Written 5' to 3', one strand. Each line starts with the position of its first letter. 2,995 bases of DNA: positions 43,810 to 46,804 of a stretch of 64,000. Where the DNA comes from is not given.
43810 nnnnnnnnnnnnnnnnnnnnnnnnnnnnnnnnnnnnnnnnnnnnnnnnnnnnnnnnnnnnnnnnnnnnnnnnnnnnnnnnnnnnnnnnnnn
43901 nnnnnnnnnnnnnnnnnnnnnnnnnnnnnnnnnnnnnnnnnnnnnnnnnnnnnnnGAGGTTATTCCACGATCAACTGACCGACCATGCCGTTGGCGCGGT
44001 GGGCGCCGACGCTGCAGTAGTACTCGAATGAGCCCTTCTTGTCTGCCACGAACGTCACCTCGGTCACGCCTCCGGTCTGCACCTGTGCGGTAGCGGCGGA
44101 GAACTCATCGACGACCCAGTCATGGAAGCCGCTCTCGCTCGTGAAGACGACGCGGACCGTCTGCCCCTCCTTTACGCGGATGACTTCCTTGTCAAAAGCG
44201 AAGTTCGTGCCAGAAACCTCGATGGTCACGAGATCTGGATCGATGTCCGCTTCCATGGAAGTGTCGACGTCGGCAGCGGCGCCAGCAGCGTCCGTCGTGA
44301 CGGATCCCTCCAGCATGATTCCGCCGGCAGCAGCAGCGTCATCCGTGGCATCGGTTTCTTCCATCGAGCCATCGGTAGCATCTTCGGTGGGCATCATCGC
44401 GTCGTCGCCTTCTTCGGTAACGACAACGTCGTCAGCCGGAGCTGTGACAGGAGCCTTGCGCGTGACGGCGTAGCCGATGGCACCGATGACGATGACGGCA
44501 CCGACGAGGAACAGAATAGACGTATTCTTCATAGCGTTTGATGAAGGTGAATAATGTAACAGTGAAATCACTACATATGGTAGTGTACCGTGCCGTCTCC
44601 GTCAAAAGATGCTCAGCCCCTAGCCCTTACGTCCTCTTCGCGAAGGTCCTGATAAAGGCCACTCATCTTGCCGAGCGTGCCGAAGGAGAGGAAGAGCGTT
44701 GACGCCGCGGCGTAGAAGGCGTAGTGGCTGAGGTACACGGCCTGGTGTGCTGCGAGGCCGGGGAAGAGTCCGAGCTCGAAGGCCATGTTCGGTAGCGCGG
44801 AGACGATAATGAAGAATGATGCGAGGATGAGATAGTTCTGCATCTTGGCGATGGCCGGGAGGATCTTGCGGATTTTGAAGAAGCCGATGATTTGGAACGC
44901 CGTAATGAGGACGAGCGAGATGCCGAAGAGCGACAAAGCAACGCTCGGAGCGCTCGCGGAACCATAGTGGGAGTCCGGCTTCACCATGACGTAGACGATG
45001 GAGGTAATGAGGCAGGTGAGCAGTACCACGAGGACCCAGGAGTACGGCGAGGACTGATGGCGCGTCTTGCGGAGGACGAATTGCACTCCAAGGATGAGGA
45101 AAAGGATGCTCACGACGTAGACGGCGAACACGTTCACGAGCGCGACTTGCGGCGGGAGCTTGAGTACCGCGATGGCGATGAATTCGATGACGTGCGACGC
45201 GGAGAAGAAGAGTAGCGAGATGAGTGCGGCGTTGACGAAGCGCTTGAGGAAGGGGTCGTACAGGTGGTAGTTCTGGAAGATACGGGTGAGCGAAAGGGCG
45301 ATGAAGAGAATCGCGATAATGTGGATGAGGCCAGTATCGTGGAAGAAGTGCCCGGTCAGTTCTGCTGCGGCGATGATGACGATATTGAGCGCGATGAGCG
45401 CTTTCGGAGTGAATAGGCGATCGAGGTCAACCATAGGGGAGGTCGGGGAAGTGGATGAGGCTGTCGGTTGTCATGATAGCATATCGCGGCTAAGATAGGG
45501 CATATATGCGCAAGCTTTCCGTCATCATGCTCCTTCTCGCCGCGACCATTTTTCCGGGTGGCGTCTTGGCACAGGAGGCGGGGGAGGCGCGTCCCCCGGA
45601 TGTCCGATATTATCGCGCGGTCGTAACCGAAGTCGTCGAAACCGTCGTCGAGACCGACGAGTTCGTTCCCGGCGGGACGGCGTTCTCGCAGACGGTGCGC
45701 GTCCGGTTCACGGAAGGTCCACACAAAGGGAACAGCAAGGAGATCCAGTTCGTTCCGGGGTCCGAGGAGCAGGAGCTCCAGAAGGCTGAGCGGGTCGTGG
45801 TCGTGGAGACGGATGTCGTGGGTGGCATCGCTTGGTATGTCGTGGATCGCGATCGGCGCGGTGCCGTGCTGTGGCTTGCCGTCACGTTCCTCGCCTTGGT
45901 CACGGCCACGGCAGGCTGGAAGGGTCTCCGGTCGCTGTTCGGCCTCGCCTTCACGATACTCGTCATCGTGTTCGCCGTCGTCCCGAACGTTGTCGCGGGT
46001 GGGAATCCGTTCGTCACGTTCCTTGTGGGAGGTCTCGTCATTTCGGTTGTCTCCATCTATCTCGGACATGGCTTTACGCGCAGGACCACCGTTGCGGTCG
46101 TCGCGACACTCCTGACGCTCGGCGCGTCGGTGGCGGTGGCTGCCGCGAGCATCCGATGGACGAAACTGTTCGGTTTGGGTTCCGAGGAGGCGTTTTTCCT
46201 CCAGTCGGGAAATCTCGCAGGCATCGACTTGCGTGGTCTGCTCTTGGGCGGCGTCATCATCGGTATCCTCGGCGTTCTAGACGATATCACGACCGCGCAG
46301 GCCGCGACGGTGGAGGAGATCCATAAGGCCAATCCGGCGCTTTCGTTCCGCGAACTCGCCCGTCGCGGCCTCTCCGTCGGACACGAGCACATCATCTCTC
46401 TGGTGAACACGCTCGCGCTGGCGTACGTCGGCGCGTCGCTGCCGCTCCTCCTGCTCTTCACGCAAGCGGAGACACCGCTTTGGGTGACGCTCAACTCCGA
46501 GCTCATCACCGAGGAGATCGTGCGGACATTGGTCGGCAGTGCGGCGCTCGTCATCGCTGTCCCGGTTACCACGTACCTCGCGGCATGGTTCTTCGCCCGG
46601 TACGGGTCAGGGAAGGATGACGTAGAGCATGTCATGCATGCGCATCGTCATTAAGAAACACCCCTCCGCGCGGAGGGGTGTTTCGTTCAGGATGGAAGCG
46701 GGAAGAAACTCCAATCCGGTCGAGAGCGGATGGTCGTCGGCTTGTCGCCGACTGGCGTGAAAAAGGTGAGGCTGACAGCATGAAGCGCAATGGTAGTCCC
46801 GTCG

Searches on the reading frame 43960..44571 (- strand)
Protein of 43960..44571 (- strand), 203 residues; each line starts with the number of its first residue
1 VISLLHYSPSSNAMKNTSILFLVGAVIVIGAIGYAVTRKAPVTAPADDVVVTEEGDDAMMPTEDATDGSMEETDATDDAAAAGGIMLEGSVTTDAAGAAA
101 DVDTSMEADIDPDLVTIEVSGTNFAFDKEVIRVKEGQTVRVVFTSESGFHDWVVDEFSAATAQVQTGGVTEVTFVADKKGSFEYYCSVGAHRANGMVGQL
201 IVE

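Call 43: search_protein_families(library=pfam, proteins=[window:43960-44571:-], max_evalue=0.001)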
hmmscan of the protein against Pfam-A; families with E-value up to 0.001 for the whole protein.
window:43960-44571:- (203 aa): 3 families
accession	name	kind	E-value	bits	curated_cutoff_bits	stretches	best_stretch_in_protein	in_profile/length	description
PF07731.20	Cu-oxidase_2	-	1.2e-08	35.2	20.4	1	154-203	85-134/137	Multicopper oxidase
PF00127.26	Copper-bind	-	2.4e-08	34.7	21.2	1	116-203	4-99/99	Copper binding proteins, plastocyanin/azurin family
PF13473.12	Cupredoxin_1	-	1e-05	25.9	27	1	116-202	22-104/104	Cupredoxin-like domain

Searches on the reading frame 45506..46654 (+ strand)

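Call 44: search_protein_families(library=pfam, proteins=[window:45506-46654:+], max_evalue=0.001)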
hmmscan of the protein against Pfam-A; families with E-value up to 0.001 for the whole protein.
window:45506-46654:+ (382 aa): 1 family
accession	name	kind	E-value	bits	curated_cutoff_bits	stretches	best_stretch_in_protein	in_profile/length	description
PF07907.16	YibE_F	-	1e-69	235.2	27.2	1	122-361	2-241/241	YibE/F-like protein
